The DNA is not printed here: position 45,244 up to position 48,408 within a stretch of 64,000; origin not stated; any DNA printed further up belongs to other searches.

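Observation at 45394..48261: Clp/Hsp100-like ATPase with an internally duplicated D1 module (three AAA+ domains) in a conjugation operon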

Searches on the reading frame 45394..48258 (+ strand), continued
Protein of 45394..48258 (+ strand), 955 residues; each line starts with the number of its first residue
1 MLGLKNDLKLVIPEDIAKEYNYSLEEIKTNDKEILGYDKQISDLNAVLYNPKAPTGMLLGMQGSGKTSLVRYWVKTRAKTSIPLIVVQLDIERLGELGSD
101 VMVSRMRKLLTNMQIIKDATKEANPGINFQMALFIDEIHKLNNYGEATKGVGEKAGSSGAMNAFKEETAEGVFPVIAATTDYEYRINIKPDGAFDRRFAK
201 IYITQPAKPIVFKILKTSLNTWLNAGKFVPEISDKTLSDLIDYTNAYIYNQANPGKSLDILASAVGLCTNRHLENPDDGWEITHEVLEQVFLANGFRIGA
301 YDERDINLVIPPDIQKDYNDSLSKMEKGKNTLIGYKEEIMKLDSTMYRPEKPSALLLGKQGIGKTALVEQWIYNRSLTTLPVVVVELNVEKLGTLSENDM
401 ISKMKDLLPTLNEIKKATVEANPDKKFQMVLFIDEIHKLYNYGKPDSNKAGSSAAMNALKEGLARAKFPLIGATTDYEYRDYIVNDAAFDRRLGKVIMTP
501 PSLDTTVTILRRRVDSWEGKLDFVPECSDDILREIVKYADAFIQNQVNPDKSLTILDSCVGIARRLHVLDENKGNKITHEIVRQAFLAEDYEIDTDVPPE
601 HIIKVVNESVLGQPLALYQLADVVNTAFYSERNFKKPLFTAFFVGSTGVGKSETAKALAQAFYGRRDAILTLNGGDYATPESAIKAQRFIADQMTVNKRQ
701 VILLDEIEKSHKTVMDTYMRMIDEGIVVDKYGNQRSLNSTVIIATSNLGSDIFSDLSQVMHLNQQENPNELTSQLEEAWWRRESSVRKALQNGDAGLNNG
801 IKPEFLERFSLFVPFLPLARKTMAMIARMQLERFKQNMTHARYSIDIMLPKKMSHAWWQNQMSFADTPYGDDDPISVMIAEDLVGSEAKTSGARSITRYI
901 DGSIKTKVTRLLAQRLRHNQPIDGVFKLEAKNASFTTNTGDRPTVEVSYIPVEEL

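Call 13: search_solved_structures(query=window:45394-48258:+, max_evalue=0.00001, show_alignments=2)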
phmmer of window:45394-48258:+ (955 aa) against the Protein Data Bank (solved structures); distinct sequences matched with E-value up to 0.00001: 55.
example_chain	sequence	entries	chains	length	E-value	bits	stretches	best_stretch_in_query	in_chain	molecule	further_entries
6e11_1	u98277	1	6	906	7.1e-44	153.3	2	323-561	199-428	Heat shock protein 101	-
6e10_1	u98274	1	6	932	7.9e-44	153.2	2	323-561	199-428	Heat shock protein 101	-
4d2q_A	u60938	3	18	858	6.3e-41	143.6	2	320-564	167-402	CLPB | CHAPERONE PROTEIN CLPB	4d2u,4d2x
6oax_C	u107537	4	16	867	6.6e-41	143.5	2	320-564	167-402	Hyperactive disaggregase ClpB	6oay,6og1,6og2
6og3_E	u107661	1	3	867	6.6e-41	143.5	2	320-564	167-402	Hyperactive disaggregase ClpB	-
3j3t_A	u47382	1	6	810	3.1e-40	141.3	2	326-560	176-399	Negative regulator of genetic competence ClpC/MecB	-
3j3s_A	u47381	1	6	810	3.3e-40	141.2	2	326-560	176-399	Negative regulator of genetic competence ClpC/MecB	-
4ciu_A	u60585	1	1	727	1.4e-39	139.1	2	320-564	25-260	CHAPERONE PROTEIN CLPB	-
7abr_A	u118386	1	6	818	2.1e-39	138.6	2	326-560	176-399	Negative regulator of genetic competence ClpC/MecB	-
3j3r_A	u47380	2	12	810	2.1e-39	138.5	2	326-560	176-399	Negative regulator of genetic competence ClpC/MecB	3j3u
6rn2_A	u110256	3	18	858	2.8e-39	138.1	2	320-564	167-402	Chaperone protein ClpB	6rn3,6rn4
6qs4_A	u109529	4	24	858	2.8e-39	138.1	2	320-564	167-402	Chaperone protein ClpB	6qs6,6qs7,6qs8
1qvr_A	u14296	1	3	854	1.4e-38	135.8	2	327-565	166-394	ClpB protein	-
9ip0_A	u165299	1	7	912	3.1e-38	134.7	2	321-567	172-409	Chaperone protein ClpB1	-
6dju_A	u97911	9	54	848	4.5e-38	134.1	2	314-562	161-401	Chaperone protein ClpB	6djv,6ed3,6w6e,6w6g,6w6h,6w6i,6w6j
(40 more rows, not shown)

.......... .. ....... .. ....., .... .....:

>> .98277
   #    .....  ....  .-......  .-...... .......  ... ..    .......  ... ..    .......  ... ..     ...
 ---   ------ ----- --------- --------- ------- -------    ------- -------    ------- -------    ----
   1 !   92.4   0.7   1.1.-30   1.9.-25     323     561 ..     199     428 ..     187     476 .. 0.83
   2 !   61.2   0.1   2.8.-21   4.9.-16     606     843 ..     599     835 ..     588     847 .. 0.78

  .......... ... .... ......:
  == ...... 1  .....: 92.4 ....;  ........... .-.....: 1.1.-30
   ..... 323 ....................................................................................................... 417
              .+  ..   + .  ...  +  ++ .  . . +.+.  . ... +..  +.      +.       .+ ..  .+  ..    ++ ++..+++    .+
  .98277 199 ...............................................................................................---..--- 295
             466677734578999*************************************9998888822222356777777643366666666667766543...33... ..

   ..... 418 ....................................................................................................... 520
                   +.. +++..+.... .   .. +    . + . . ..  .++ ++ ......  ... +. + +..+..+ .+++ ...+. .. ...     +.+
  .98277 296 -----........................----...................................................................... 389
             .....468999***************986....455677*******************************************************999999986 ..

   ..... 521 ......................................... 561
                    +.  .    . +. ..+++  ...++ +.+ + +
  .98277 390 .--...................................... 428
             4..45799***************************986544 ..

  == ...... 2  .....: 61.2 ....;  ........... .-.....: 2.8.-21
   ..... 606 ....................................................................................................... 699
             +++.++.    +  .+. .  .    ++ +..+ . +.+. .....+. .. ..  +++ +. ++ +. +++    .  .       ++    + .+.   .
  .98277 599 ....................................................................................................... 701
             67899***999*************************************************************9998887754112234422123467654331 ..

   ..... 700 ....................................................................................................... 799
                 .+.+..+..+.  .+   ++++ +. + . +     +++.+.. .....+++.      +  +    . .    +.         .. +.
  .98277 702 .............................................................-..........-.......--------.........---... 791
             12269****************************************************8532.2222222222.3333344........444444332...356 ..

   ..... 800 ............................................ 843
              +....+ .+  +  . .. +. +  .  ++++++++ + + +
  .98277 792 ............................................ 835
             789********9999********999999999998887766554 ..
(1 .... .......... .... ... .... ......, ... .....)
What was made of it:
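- On ClpB/Hsp104/ClpC/ClpL: HMMER alignment to Hsp101 ends at the lid (call 13)
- HMMER aligns it to GYV of Hsp101 D2 (call 13).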

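Call 16: search_dna_similar(query=window:45394-48258:+, collection=plasmids, mode=protein, max_evalue=1e-30, max_rows=60, rows=spread)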
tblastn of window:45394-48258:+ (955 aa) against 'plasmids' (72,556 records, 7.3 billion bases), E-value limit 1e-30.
Records with a match: 239; places in all: 250; records where one place covers at least 80% of the query: 12.
Best place of each record, by identity: 95-99% 1; <60% 238.
By first word of the organism name: Enterococcus 115; Lactiplantibacillus 45; Ligilactobacillus 22; Levilactobacillus 12; Staphylococcus 9; Clostridium 7; Acinetobacter 3; Ralstonia 3; Lactococcus 2; Weissella 2; and 17 more.
By predicted mobility (MOB-suite, as given by PLSDB): non-mobilizable 143; mobilizable 84; conjugative 12.
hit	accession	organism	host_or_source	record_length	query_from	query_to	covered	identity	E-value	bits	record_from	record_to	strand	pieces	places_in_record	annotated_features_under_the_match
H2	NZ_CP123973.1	Ligilactobacillus salivarius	pure culture,pig intestine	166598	1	955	100%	98.6%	0e+0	1946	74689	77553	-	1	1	AAA family ATPase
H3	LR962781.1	Enterococcus faecalis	-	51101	8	955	99%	45.7%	0e+0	907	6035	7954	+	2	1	record has no annotation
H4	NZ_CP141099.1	Enterococcus faecalis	Homo sapiens,Infected Human Urine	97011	8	955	99%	45.7%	0e+0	904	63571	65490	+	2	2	AAA family ATPase | addiction module toxin RelE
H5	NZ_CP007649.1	Ligilactobacillus salivarius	swine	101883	424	949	55%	41.9%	1e-119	410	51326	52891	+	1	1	AAA family ATPase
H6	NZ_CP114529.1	Ligilactobacillus salivarius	Meles meles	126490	424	949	55%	41.7%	3e-119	409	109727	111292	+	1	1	AAA family ATPase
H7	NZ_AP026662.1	Enterococcus faecium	Homo sapiens,urine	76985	314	941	66%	28.6%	3e-68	257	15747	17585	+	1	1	AAA family ATPase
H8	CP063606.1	Enterococcus faecium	Homo sapiens,rectal swab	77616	313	909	63%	29.7%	4e-70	263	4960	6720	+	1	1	ATP-dependent Clp protease ATP-binding subunit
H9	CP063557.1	Enterococcus faecium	Homo sapiens,rectal swab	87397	313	909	63%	29.7%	4e-70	263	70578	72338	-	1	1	ATP-dependent Clp protease ATP-binding subunit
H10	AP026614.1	Enterococcus faecium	Homo sapiens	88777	313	909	63%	29.7%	4e-70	263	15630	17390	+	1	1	ATPase AAA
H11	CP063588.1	Enterococcus faecium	Homo sapiens,rectal swab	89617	313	909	63%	29.7%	4e-70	263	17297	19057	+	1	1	ATP-dependent Clp protease ATP-binding subunit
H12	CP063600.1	Enterococcus faecium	Homo sapiens,rectal swab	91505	313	909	63%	29.7%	4e-70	263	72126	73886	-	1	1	ATP-dependent Clp protease ATP-binding subunit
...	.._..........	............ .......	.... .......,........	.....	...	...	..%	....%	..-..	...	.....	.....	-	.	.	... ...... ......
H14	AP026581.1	Enterococcus faecium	Homo sapiens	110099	313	909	63%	29.7%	4e-70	263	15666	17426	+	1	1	ATPase AAA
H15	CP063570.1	Enterococcus faecium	-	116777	313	909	63%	29.7%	4e-70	263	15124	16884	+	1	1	ATP-dependent Clp protease ATP-binding subunit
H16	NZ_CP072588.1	Enterococcus faecium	Homo sapiens,blood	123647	313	909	63%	29.7%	4e-70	263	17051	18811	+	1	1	AAA family ATPase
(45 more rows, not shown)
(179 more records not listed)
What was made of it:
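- Lactobacillus plasmids often carry ClpL-type genes, seen as 27-29% identity hits in L. plantarum and L. brevis plasmids (call 16).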

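Call 18: get_annotated_region(hit=H4, flank=15000)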
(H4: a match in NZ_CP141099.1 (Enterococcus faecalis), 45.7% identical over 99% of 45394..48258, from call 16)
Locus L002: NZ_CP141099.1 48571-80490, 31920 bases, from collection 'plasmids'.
description: Enterococcus faecalis strain HRH40 plasmid unnamed3, complete sequence
organism: Enterococcus faecalis (NCBI taxid 1351)
taxonomy: Bacteria; Bacillota; Bacilli; Lactobacillales; Enterococcaceae; Enterococcus; Enterococcus faecalis
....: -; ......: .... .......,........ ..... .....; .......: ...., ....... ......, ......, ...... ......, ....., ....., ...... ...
typing (MOB-suite, as given by PLSDB): non-mobilizable
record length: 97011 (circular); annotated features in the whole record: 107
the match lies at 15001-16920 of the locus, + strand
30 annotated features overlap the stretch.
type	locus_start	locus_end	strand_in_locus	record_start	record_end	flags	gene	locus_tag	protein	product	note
CDS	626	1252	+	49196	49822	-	-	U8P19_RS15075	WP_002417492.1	hypothetical protein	-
CDS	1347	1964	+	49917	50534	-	-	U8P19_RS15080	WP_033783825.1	GNAT family N-acetyltransferase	-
CDS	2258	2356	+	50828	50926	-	-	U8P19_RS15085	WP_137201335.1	type I toxin-antitoxin system Fst family toxin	-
CDS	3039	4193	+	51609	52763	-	-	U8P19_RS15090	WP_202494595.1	RepB family plasmid replication initiator protein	GO:0006270 - DNA replication initiation [Evidence IEA]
CDS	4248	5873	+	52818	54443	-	traC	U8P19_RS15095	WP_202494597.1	peptide pheromone-binding protein TraC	-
CDS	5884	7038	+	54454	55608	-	-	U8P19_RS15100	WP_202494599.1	TraB family protein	-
CDS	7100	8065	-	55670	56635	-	-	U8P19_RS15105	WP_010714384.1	hypothetical protein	-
CDS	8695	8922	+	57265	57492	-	-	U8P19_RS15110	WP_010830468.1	hypothetical protein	-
CDS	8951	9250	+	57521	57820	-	-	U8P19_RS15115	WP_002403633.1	hypothetical protein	-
CDS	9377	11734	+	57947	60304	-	-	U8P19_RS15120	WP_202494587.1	GbpC/Spa domain-containing protein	-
CDS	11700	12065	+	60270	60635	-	-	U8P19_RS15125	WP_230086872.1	hypothetical protein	-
CDS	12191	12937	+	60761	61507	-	-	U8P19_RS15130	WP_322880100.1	hypothetical protein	-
CDS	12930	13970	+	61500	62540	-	-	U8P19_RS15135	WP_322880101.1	hypothetical protein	-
CDS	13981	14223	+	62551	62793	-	-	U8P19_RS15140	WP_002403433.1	hypothetical protein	-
CDS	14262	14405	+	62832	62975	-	-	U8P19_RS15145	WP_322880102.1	hypothetical protein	-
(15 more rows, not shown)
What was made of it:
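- In the E. faecalis plasmid the cluster lies directly downstream of the pheromone-response genes traC/traB and a surface adhesin (call 18).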
